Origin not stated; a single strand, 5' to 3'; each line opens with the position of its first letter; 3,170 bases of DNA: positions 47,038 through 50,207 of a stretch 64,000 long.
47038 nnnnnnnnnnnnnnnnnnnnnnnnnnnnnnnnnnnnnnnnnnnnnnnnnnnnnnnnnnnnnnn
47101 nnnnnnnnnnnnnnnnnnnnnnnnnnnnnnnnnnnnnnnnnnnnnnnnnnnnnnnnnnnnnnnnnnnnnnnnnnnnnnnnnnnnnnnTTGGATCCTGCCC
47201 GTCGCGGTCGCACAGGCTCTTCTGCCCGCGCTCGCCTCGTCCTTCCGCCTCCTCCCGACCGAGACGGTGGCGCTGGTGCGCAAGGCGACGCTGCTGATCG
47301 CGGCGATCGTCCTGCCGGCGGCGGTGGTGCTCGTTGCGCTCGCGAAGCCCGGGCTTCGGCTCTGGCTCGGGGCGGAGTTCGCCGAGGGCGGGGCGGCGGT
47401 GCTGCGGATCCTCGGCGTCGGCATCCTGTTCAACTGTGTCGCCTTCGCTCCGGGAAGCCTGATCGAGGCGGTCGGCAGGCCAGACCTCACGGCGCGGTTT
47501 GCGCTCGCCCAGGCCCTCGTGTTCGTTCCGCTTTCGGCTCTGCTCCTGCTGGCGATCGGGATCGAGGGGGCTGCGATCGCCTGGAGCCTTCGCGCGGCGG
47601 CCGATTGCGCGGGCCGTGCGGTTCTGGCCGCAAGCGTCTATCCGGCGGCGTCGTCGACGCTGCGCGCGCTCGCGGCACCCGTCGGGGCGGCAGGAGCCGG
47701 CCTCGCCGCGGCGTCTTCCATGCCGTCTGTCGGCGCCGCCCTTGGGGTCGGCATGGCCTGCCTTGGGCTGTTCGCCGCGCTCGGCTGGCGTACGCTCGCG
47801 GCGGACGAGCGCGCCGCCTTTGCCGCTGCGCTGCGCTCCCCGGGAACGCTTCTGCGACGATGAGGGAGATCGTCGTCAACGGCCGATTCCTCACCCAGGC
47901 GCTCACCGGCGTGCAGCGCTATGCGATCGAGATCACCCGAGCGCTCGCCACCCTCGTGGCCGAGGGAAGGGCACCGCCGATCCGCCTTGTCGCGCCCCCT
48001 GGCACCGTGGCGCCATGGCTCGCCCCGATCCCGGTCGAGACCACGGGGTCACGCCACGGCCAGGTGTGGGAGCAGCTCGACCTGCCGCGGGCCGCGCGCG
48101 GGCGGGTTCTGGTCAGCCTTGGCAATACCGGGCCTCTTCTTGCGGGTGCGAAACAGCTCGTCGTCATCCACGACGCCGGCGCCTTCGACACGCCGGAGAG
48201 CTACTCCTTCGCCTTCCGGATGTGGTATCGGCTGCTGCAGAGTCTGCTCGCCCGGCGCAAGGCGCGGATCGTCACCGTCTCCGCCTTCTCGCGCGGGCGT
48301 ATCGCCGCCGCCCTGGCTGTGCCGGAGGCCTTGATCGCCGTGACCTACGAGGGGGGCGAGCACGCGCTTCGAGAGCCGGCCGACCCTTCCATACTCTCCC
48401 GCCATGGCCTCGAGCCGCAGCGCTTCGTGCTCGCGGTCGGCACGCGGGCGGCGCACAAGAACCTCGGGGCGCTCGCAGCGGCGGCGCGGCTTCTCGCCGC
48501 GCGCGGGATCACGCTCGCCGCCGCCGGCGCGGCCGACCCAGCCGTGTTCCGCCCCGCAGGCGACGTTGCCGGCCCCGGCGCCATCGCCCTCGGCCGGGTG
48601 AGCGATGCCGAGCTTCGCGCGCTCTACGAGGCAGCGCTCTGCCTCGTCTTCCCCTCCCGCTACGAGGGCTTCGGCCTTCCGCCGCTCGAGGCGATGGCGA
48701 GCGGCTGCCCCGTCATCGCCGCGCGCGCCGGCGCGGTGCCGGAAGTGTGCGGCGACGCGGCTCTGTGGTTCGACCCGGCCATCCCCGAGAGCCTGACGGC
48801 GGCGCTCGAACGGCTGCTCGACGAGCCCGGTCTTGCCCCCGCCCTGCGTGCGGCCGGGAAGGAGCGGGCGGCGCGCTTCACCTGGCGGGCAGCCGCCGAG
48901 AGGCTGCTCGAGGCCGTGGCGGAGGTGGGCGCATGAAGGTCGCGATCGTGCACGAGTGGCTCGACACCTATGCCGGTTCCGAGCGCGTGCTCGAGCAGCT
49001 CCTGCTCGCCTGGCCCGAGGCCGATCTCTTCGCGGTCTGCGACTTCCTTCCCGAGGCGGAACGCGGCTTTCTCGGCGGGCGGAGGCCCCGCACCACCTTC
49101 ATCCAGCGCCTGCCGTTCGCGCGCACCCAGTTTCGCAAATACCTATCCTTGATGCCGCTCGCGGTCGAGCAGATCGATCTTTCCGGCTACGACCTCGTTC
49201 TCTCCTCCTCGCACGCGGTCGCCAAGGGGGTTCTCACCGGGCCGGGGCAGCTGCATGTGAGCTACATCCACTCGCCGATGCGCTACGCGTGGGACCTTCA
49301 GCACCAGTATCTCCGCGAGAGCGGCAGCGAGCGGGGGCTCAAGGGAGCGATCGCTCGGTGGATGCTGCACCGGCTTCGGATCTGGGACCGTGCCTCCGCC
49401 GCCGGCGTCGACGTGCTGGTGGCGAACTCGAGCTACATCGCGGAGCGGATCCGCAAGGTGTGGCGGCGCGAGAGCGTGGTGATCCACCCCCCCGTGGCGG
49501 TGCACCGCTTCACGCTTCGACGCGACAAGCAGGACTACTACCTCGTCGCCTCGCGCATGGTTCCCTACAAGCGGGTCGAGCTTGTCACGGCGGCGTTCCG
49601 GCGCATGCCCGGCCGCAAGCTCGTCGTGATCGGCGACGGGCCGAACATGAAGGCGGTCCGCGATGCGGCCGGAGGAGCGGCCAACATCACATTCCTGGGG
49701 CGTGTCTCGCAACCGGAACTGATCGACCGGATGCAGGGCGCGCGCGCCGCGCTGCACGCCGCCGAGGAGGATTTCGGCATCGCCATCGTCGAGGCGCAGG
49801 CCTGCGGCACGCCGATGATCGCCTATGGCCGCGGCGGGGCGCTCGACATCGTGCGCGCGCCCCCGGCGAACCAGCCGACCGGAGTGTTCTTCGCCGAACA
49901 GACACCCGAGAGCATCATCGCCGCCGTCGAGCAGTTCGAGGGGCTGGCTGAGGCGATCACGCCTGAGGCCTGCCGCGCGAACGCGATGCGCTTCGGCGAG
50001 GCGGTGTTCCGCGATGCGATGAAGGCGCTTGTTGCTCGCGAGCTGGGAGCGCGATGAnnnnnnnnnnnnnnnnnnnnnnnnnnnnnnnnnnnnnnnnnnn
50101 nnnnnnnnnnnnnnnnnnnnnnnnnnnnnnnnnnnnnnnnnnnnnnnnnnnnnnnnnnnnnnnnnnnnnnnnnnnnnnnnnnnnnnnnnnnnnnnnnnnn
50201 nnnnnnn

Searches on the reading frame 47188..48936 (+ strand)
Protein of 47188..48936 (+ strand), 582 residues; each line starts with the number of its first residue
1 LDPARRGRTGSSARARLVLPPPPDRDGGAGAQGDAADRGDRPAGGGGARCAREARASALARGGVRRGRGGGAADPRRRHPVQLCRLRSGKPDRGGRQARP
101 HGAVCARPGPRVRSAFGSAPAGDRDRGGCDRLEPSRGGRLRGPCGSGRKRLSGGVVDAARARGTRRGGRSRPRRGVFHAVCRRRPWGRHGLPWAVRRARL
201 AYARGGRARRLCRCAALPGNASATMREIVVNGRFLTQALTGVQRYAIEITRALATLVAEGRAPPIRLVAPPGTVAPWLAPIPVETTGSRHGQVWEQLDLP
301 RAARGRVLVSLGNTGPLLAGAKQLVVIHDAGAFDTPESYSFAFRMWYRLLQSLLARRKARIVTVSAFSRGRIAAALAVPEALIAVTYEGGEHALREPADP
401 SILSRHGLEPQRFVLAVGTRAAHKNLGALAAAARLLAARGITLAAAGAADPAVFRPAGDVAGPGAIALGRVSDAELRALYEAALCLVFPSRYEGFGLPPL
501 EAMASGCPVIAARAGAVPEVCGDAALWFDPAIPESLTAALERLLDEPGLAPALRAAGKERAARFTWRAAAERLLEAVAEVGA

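Call 74: search_protein_families(library=pfam, proteins=[window:47188-48936:+], max_evalue=0.001)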
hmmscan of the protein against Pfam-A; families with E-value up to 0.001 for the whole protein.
window:47188-48936:+ (582 aa): 4 families
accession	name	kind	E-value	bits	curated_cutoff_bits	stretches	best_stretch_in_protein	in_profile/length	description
PF00534.26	Glycos_transf_1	-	9.2e-22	77.8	26.4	1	409-559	13-171/172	Glycosyl transferases group 1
PF13692.12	Glyco_trans_1_4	-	1e-21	78.1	27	1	414-545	4-141/142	Glycosyl transferases group 1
PF13524.12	Glyco_trans_1_2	-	2.9e-08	34.2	25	1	464-575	28-144/144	Glycosyl transferase-like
PF20706.3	GT4-conflict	-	3.7e-06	26.6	26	1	472-513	271-312/385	Family 4 Glycosyltransferase in conflict systems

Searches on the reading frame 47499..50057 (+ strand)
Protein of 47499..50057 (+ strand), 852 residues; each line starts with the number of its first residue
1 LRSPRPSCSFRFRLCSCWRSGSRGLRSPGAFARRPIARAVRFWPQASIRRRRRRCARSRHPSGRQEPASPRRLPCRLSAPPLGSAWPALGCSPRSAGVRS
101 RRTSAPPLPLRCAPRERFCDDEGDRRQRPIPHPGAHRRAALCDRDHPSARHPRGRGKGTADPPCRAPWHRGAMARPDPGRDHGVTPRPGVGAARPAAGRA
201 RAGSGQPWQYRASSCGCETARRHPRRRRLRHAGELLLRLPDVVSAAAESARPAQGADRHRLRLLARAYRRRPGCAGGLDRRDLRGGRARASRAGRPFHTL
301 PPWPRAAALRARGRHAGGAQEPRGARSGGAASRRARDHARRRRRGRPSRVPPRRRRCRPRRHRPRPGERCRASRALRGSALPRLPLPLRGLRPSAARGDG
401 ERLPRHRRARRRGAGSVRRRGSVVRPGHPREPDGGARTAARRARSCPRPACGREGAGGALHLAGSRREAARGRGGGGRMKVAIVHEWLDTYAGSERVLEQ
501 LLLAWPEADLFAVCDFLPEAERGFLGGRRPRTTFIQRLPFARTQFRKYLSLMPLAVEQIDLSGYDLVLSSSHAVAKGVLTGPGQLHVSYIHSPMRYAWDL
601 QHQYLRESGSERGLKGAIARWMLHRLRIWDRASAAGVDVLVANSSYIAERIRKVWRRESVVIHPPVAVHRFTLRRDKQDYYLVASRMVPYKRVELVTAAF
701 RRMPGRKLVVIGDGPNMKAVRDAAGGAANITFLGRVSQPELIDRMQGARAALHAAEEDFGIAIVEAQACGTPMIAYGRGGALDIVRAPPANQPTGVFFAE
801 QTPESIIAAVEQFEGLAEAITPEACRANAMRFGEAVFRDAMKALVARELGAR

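Call 74: search_protein_families(library=pfam, proteins=[window:47499-50057:+], max_evalue=0.001)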
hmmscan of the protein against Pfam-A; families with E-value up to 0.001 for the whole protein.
window:47499-50057:+ (852 aa): 2 families
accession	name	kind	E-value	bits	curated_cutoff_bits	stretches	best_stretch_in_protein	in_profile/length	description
PF00534.26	Glycos_transf_1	-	3.7e-22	79.1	26.4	1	672-828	9-168/172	Glycosyl transferases group 1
PF13692.12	Glyco_trans_1_4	-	9.7e-16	58.7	27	1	682-812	5-138/142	Glycosyl transferases group 1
